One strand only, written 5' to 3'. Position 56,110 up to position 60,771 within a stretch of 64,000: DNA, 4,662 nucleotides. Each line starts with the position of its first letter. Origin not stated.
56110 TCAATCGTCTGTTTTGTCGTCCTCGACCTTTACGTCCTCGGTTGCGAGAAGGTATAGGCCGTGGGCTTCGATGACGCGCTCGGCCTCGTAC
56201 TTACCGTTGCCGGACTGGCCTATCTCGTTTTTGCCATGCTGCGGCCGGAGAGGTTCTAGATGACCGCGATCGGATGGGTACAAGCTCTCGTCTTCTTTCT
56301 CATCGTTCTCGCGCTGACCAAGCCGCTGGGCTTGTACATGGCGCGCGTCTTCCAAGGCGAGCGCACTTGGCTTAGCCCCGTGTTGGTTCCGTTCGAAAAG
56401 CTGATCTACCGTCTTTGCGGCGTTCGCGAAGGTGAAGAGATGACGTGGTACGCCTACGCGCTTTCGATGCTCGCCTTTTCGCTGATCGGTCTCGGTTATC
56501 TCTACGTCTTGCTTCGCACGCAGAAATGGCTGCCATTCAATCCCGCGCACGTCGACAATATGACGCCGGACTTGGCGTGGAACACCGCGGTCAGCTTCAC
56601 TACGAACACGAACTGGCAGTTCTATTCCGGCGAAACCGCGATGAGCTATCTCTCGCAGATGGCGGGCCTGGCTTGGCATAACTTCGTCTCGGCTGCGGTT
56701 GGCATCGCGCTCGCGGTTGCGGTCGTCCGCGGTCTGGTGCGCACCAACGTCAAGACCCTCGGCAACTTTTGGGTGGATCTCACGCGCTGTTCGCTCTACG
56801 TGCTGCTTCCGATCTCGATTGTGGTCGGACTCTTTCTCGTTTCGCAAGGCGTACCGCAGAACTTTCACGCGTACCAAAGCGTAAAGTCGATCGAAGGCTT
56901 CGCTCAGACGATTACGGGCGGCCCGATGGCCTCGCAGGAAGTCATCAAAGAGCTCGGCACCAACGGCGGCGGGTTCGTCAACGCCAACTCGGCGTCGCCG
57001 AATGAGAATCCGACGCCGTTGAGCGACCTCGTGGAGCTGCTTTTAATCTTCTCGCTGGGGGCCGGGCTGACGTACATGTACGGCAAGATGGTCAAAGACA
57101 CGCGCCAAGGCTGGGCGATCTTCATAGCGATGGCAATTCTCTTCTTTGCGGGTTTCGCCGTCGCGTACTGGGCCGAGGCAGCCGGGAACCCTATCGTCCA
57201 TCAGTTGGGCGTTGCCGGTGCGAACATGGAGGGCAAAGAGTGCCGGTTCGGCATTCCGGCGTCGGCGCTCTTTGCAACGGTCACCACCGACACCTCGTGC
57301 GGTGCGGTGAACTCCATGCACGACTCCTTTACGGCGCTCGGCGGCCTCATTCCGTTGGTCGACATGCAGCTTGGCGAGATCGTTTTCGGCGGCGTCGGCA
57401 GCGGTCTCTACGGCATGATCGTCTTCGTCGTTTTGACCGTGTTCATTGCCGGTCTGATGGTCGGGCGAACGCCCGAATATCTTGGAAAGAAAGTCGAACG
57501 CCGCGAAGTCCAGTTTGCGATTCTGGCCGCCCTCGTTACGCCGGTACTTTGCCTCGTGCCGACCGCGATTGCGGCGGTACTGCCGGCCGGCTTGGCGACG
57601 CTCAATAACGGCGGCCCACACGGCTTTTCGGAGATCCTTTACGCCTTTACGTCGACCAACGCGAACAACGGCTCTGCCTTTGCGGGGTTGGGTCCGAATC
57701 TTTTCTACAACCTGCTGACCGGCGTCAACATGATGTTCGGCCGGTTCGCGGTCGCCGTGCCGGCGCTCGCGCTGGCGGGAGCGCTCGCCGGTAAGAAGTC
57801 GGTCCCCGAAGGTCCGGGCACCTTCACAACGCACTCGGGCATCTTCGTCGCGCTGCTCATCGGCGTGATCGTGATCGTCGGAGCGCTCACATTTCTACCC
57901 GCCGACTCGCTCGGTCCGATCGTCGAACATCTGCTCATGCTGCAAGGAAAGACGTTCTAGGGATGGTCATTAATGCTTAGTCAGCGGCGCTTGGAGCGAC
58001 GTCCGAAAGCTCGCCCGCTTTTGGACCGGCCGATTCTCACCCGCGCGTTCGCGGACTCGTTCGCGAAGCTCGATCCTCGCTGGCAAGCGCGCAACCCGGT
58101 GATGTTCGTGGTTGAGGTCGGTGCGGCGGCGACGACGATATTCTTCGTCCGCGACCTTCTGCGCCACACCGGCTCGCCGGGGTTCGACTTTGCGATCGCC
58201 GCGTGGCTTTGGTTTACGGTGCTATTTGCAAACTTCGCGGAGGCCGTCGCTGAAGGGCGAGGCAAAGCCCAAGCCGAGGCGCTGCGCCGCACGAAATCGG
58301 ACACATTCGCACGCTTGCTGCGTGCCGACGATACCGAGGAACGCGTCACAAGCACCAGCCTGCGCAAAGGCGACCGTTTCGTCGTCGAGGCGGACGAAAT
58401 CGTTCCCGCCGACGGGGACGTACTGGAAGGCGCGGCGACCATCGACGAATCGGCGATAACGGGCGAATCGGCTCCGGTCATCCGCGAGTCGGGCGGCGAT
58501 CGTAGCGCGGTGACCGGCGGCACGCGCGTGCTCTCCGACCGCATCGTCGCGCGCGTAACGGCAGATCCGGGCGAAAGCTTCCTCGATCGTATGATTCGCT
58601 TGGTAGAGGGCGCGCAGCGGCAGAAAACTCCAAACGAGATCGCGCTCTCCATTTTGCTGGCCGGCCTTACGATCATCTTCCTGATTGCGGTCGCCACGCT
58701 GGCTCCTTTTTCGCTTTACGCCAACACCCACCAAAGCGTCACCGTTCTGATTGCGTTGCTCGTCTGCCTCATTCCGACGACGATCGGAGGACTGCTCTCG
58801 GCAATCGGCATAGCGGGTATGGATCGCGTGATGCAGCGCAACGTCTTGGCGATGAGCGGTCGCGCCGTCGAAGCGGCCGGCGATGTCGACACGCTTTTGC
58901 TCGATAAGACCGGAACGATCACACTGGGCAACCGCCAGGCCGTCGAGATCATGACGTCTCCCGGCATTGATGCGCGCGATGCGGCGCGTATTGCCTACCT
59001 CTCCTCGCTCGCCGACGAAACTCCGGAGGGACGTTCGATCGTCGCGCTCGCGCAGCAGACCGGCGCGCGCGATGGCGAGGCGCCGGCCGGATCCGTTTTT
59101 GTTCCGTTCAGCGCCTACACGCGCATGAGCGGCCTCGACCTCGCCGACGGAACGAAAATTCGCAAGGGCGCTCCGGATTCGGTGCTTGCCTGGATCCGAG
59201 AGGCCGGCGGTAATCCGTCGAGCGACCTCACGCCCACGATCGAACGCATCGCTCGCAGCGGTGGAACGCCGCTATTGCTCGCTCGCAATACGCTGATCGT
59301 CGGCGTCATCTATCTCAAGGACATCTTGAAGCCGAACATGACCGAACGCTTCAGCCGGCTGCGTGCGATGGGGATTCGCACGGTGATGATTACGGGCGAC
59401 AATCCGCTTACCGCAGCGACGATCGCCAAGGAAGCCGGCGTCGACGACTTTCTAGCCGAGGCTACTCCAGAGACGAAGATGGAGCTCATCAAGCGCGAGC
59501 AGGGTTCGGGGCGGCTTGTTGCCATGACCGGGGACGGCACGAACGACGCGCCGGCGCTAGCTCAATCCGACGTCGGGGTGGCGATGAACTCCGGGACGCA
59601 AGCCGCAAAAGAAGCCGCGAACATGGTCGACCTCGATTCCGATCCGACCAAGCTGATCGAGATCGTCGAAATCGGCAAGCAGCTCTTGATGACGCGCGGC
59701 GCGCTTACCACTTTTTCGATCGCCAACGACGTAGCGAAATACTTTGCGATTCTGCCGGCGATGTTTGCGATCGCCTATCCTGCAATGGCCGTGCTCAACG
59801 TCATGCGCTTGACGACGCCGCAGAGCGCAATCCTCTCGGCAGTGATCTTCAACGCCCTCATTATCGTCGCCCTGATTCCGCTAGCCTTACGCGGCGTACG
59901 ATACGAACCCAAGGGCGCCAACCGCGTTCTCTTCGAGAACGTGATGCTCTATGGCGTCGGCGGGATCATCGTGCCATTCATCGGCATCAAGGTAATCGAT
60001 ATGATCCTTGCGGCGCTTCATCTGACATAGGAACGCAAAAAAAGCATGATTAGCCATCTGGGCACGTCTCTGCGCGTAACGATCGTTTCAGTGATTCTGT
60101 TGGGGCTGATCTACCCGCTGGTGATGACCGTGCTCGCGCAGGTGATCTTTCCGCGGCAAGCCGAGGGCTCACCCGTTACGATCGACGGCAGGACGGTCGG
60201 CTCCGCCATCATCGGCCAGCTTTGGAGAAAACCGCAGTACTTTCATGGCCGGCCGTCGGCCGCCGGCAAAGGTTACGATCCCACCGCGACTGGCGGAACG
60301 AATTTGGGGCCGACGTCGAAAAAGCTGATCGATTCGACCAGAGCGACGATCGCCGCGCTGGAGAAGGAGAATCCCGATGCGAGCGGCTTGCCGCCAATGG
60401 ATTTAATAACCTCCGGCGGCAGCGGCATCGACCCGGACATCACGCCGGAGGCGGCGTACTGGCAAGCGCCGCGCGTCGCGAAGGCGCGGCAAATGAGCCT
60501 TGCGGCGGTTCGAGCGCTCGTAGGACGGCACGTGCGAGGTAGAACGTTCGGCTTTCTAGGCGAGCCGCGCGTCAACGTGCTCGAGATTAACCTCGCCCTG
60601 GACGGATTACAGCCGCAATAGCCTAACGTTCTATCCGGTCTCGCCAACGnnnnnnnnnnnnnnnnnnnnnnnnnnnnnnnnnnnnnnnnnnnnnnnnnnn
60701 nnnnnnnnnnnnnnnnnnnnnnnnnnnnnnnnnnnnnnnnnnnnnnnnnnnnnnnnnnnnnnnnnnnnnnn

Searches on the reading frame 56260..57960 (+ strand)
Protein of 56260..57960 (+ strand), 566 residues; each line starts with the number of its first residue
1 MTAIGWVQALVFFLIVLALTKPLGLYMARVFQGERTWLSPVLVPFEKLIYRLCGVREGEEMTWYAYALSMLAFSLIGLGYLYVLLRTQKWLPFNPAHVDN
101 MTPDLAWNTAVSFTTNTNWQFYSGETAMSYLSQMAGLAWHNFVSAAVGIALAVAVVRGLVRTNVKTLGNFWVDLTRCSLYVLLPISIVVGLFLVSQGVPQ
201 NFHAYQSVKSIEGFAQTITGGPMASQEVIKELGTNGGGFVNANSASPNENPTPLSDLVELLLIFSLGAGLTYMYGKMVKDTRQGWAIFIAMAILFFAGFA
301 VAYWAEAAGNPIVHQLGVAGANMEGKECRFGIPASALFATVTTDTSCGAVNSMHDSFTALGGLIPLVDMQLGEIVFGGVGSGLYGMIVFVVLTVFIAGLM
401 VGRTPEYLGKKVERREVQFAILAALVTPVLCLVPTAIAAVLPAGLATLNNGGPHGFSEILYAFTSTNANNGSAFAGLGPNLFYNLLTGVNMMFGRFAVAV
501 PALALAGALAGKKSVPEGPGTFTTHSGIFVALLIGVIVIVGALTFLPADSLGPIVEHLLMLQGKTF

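Call 3: search_protein_families(library=pfam, proteins=[window:56260-57960:+])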
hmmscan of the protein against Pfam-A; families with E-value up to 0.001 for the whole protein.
window:56260-57960:+ (566 aa): 1 family
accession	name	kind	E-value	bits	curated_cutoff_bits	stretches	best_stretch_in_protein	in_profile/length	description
PF03814.21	KdpA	-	3.9e-241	801.4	22.6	1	11-558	2-548/548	Potassium-transporting ATPase A subunit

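Call 4: search_protein_families(library=ncbifam, proteins=[window:56260-57960:+])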
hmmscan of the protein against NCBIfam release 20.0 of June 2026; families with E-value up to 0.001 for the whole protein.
window:56260-57960:+ (566 aa): 1 family
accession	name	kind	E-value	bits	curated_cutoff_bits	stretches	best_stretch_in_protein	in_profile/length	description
TIGR00680.1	kdpA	equivalog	3e-222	739.2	387.7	1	1-558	1-560/563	potassium-transporting ATPase subunit KdpA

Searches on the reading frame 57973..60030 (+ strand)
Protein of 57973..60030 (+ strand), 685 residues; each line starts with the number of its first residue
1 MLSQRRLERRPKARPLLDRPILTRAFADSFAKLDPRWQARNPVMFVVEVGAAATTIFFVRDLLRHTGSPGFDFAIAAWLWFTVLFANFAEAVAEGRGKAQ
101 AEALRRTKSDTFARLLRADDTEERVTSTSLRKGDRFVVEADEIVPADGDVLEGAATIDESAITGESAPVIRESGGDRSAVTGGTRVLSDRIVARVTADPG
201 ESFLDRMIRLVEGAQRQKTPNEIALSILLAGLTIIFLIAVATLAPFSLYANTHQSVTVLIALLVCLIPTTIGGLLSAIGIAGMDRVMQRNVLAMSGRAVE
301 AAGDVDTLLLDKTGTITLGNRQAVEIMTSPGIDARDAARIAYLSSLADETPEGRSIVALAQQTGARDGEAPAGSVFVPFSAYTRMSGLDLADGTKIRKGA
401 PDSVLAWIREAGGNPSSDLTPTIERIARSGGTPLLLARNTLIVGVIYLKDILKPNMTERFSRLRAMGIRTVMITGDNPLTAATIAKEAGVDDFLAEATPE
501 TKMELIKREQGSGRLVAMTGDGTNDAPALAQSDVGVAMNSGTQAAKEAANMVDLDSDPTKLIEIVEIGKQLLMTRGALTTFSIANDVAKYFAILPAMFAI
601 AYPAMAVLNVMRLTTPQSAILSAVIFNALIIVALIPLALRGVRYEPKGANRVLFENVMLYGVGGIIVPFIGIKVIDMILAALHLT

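Call 3: search_protein_families(library=pfam, proteins=[window:57973-60030:+])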
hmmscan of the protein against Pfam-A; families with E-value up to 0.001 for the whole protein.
window:57973-60030:+ (685 aa): 4 families
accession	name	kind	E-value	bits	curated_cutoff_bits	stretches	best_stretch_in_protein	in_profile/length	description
PF00122.25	E1-E2_ATPase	-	4.1e-34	118.1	28.1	1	113-288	7-180/181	E1-E2 ATPase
PF00702.32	Hydrolase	-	1.1e-22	81.8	26.4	1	305-532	1-190/191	haloacid dehalogenase-like hydrolase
PF08282.18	Hydrolase_3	-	3.8e-05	24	20.9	1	507-552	197-242/255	haloacid dehalogenase-like hydrolase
PF12710.13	HAD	-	0.00013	22.9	27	0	447-515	81-159/189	haloacid dehalogenase-like hydrolase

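Call 4: search_protein_families(library=ncbifam, proteins=[window:57973-60030:+])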
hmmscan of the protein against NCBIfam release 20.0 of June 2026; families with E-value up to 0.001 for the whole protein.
window:57973-60030:+ (685 aa): 23 families
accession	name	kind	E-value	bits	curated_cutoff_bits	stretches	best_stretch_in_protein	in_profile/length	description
TIGR01497.1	kdpB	equivalog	0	1040.2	527.9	1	15-679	6-674/675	potassium-transporting ATPase subunit KdpB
NF010609.0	PRK14010.1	equivalog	3.4e-249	828.5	1323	1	21-680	12-670/673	K(+)-transporting ATPase subunit B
TIGR01525.1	ATPase-IB_hvy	subfamily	1.2e-91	308.4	346.25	1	75-612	20-547/560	heavy metal translocating P-type ATPase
TIGR01494.1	ATPase_P-type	subfamily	1e-77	261.6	62.3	2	376-607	258-475/478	HAD-IC family P-type ATPase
TIGR01512.1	ATPase-IB2_Cd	subfamily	1.9e-68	231.4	313.5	2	76-327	21-256/494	cadmium family heavy metal-translocating P-type ATPase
TIGR01511.1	ATPase-IB1_Cu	subfamily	2e-64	218.4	397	2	75-328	45-284/542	copper-translocating P-type ATPase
NF007952.0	PRK10671.1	equivalog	1.6e-58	198.6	1316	1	113-573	329-776/838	copper-exporting P-type ATPase CopA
NF008262.1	PRK11033.1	equivalog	1.1e-54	186.2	1005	1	84-569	206-675/731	zinc/cadmium/mercury/lead-transporting ATPase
NF033775.1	P_type_ZntA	exception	8.4e-54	183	1240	1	77-567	204-674/732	Zn(II)/Cd(II)/Pb(II) translocating P-type ATPase ZntA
TIGR01647.1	ATPase-IIIA_H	equivalog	2.7e-47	161.4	615.5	2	101-493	83-484/755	plasma-membrane proton-efflux P-type ATPase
TIGR01522.1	ATPase-IIA2_Ca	equivalog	1.5e-34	118.9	798.3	3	494-592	568-667/854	calcium-transporting P-type ATPase, PMR1-type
TIGR01517.1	ATPase-IIB_Ca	equivalog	1.4e-32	112.8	507.05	3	494-571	608-685/882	calcium-translocating P-type ATPase, PMCA-type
TIGR01657.1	P-ATPase-V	hypoth_equivalog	7.1e-31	106.6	618.25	4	494-541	783-830/1055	ATP13A2 family polyamine export P-type ATPase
TIGR01116.1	ATPase-IIA1_Ca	equivalog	1e-29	103.3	703.4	2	440-594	455-624/799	calcium-translocating P-type ATPase, SERCA-type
TIGR01106.1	ATPase-IIC_X-K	subfamily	8.8e-26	90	946.1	3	494-573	664-744/997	Na,H/K antiporter P-type ATPase subunit alpha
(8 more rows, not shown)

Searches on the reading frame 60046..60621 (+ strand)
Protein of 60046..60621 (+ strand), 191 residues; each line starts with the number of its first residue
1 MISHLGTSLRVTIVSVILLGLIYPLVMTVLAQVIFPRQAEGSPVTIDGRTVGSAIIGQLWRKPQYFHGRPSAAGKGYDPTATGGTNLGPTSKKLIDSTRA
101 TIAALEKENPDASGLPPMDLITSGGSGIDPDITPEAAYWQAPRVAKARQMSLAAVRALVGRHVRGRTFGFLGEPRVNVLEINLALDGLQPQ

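Call 3: search_protein_families(library=pfam, proteins=[window:60046-60621:+])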
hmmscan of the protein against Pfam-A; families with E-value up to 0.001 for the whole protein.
window:60046-60621:+ (191 aa): 1 family
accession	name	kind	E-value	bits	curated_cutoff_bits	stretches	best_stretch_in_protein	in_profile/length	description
PF02669.20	KdpC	-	1.6e-67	227.3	24.1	1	7-186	3-181/182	K+-transporting ATPase, c chain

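Call 4: search_protein_families(library=ncbifam, proteins=[window:60046-60621:+])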
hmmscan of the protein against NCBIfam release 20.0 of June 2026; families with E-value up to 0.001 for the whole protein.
window:60046-60621:+ (191 aa): 11 families
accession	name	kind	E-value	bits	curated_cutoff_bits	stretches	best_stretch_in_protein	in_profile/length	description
NF001454.0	PRK00315.1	equivalog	7.7e-65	218.1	178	1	3-189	3-190/193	potassium-transporting ATPase subunit KdpC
NF010603.0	PRK13999.1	equivalog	5.3e-62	209.2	320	1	1-189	1-199/201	K(+)-transporting ATPase subunit C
TIGR00681.1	kdpC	equivalog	1.6e-61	207.6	152.55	1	5-187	3-186/187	K(+)-transporting ATPase subunit C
NF010605.0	PRK14001.1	equivalog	1.3e-47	162.3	369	1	7-188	7-189/189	K(+)-transporting ATPase subunit C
NF010606.0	PRK14002.1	equivalog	7.6e-45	153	263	1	4-188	3-185/186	K(+)-transporting ATPase subunit C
NF010600.0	PRK13995.1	equivalog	8.3e-44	149.6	311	1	4-184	7-199/210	K(+)-transporting ATPase subunit C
NF010607.0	PRK14003.1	subfamily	2.3e-42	144.7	268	1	1-189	3-193/195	K(+)-transporting ATPase subunit C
NF010599.0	PRK13994.1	equivalog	2.2e-38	131.9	355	1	5-188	13-219/226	potassium-transporting ATPase subunit C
NF010601.0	PRK13997.1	equivalog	3.6e-37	128.1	319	1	5-186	8-189/193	K(+)-transporting ATPase subunit C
NF010602.0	PRK13998.1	equivalog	1.9e-34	118.7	378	1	7-188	6-184/186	K(+)-transporting ATPase subunit C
NF010604.0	PRK14000.1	equivalog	3.8e-33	114.7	342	1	6-188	5-185/185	K(+)-transporting ATPase subunit C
